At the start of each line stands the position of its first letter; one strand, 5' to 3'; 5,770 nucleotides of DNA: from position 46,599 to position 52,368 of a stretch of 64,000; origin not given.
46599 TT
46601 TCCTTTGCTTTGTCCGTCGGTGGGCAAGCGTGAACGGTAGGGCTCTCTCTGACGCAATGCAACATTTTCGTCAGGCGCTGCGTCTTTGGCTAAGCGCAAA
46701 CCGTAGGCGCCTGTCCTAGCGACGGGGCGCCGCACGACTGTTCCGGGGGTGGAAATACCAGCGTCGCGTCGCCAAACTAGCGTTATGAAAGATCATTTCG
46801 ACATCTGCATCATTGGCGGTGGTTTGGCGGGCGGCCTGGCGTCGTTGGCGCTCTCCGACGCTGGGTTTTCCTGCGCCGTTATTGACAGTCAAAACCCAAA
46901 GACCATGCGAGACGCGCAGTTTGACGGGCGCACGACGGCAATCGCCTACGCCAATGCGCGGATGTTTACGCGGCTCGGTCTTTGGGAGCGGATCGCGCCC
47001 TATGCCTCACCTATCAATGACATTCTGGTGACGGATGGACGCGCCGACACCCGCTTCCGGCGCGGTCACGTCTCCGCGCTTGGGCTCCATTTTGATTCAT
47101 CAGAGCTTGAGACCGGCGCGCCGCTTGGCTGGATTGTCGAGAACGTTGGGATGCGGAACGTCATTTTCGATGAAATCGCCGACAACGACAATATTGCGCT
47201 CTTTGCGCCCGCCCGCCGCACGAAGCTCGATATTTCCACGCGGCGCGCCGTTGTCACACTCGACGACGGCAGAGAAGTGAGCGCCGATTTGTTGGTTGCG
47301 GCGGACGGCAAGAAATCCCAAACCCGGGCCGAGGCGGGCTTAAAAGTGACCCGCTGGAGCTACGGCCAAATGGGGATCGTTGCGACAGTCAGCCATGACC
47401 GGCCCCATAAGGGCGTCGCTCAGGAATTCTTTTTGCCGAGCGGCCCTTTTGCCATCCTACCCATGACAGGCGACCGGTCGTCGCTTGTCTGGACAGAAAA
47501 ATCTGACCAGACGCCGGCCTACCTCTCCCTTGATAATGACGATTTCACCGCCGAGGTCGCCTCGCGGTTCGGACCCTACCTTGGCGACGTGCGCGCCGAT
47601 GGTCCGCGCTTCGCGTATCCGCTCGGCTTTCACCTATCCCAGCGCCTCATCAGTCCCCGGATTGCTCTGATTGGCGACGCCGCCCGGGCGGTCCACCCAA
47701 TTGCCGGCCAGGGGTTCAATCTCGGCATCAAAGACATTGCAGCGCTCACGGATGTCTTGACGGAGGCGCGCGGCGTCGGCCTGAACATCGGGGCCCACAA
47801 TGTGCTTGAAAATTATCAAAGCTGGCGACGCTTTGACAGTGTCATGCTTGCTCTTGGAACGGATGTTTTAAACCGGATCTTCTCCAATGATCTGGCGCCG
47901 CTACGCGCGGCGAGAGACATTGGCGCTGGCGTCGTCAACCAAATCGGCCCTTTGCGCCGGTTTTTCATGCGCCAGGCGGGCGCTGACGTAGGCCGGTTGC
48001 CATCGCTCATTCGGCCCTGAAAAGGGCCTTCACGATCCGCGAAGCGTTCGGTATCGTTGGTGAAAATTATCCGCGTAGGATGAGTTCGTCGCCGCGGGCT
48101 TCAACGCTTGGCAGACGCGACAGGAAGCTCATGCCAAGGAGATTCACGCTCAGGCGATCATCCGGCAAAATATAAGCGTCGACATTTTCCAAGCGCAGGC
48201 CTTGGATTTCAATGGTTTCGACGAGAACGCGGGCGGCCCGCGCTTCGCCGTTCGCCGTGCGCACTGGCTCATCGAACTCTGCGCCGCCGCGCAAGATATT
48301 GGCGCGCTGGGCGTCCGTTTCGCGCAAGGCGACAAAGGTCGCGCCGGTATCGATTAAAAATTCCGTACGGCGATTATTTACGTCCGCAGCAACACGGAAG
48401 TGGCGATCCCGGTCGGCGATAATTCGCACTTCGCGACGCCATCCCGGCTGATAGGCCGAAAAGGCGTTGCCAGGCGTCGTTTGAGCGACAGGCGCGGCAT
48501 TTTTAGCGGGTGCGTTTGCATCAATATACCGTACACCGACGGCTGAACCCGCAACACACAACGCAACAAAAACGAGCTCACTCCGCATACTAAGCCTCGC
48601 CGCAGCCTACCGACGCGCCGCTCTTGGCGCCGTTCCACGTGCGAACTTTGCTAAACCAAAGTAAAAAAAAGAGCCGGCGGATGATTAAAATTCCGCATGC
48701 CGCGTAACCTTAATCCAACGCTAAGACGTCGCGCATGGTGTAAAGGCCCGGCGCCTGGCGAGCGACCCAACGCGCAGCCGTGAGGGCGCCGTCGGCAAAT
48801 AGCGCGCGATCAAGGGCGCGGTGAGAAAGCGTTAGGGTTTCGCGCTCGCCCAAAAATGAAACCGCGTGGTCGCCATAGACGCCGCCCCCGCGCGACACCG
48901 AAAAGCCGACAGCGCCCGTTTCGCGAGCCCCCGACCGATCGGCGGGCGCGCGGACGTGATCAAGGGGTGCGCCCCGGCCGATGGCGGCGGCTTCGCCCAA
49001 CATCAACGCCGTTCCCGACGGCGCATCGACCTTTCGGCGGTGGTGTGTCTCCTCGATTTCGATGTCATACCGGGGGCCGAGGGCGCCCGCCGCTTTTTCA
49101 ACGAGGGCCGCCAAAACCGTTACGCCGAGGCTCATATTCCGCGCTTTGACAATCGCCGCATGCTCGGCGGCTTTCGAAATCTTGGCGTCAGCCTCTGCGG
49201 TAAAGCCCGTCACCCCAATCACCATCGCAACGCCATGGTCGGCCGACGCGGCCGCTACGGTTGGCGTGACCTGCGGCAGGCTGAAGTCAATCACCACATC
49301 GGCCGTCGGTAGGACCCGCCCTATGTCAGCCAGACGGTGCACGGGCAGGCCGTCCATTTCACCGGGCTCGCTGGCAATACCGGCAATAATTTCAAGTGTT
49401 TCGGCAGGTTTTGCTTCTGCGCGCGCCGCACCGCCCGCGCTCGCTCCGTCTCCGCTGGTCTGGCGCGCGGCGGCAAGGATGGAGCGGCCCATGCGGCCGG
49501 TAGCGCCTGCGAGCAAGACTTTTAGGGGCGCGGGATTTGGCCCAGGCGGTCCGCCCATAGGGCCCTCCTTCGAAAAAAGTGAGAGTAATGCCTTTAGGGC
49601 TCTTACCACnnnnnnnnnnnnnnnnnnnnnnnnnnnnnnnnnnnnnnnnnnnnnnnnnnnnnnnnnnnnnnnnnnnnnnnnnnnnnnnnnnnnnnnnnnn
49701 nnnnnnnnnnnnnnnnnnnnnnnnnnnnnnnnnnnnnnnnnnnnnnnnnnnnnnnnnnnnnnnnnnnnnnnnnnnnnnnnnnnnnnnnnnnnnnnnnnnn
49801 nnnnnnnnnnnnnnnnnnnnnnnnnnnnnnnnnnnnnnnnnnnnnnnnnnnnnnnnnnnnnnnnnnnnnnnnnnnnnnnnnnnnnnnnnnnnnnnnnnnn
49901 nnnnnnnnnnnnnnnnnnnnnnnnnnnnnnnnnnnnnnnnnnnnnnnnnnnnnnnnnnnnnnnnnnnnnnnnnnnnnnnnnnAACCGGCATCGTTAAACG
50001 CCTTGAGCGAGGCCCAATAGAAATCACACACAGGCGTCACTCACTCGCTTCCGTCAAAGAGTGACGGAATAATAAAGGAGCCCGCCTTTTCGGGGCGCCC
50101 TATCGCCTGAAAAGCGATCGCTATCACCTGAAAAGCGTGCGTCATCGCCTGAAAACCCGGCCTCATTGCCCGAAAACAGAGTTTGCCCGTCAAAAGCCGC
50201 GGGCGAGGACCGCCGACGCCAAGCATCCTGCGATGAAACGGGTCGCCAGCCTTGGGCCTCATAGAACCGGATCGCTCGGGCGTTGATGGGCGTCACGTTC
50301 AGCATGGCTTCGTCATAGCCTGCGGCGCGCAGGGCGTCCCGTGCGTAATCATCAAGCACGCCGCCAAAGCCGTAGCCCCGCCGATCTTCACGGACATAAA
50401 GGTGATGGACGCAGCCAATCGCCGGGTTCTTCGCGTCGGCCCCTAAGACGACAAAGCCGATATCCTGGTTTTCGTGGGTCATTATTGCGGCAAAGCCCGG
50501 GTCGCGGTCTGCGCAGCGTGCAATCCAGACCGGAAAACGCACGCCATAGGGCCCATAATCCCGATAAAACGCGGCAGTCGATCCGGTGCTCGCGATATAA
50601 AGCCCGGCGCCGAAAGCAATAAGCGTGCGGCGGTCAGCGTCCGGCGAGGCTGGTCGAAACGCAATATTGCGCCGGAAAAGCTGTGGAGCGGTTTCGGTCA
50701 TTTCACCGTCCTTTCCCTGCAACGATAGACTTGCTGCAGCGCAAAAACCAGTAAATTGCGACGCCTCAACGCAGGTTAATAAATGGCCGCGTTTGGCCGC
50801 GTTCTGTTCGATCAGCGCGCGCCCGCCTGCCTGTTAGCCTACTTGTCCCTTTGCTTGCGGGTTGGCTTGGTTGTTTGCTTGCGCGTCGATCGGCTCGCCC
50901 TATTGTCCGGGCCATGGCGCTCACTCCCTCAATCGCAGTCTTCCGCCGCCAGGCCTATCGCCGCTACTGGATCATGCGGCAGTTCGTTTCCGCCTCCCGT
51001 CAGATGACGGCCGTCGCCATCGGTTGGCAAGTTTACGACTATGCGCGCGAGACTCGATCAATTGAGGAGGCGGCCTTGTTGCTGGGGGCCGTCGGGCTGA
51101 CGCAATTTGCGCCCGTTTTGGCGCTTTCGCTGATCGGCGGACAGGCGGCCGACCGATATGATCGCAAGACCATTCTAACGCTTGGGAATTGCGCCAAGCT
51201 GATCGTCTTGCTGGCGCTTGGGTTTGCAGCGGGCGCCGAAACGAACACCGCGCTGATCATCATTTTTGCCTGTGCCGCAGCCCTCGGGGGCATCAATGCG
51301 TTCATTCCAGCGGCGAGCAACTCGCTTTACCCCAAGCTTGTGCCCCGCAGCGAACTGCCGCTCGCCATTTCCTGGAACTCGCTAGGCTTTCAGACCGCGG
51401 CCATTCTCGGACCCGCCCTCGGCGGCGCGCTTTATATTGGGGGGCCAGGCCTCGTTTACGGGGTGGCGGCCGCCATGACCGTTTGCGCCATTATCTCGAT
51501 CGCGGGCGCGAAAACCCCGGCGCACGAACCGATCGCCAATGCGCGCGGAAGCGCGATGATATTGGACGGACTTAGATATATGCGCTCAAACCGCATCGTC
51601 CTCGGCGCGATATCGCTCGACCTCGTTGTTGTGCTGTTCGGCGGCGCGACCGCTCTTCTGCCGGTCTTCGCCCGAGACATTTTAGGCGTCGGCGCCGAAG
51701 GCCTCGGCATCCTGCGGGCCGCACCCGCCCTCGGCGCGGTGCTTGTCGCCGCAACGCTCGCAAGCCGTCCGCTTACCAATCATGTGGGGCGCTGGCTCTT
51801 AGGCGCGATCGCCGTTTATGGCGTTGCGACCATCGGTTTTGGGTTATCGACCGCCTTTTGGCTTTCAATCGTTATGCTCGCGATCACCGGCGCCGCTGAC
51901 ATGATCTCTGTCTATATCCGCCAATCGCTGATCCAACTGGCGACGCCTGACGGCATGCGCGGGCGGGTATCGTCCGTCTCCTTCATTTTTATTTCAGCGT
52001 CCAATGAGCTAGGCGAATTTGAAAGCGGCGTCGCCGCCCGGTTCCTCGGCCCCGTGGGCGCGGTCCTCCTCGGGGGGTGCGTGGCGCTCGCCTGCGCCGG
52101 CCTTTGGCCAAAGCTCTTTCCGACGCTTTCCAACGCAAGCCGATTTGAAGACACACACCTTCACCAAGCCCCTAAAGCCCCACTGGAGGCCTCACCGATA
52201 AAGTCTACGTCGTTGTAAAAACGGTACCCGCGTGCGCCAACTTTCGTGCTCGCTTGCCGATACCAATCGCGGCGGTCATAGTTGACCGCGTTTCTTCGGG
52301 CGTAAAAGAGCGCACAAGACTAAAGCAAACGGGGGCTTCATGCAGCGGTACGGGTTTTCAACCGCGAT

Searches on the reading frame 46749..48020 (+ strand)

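Call 61: search_protein_families(library=pfam, proteins=[window:46749-48020:+], max_evalue=0.0001)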
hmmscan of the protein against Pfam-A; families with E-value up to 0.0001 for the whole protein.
window:46749-48020:+ (423 aa): 2 families
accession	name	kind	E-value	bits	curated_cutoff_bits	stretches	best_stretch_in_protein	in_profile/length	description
PF01494.25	FAD_binding_3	-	4.8e-26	92.3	22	1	18-340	3-321/349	FAD binding domain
PF07992.20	Pyr_redox_2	-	1.8e-05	24.8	26.1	0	157-205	206-256/291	Pyridine nucleotide-disulphide oxidoreductase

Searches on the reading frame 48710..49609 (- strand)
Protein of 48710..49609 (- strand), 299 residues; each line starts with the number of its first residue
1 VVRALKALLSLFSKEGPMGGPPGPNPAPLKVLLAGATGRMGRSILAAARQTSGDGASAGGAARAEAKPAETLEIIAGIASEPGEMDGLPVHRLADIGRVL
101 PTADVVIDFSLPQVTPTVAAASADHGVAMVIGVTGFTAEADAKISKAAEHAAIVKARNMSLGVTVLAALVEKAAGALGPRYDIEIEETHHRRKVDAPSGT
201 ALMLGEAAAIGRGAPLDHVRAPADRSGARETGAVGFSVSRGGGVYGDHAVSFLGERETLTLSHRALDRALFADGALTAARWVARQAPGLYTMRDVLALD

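Call 61: search_protein_families(library=pfam, proteins=[window:48710-49609:-], max_evalue=0.0001)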
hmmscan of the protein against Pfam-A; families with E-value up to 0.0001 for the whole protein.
window:48710-49609:- (299 aa): 2 families
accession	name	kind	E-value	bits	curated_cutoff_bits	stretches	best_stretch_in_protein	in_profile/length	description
PF05173.19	DapB_C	-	1.9e-40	138.2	27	1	162-296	1-121/121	Dihydrodipicolinate reductase, C-terminus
PF01113.26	DapB_N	-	7e-23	81.5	25.6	1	30-159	2-124/124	Dihydrodipicolinate reductase, N-terminus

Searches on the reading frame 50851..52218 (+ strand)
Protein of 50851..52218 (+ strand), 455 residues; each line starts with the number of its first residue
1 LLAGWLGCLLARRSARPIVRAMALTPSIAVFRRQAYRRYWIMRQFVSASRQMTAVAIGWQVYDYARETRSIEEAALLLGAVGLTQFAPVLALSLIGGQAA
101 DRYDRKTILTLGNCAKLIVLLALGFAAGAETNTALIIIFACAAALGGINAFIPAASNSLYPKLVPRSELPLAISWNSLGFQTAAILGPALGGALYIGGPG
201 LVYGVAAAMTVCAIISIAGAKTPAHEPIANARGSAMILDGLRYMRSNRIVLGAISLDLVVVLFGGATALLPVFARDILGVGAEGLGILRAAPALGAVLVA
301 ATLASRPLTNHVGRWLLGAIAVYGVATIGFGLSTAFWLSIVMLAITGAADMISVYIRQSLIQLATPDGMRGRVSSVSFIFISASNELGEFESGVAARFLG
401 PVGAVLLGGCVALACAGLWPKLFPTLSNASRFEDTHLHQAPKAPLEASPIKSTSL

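Call 61: search_protein_families(library=pfam, proteins=[window:50851-52218:+], max_evalue=0.0001)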
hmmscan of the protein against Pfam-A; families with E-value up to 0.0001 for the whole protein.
window:50851-52218:+ (455 aa): 2 families
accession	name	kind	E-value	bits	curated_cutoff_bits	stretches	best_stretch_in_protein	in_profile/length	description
PF05977.19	MFS_3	-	5.3e-32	111.4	27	1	27-419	3-389/524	Transmembrane secretion effector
PF07690.21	MFS_1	-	9.8e-27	94.2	33.4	1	47-383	9-341/347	Major Facilitator Superfamily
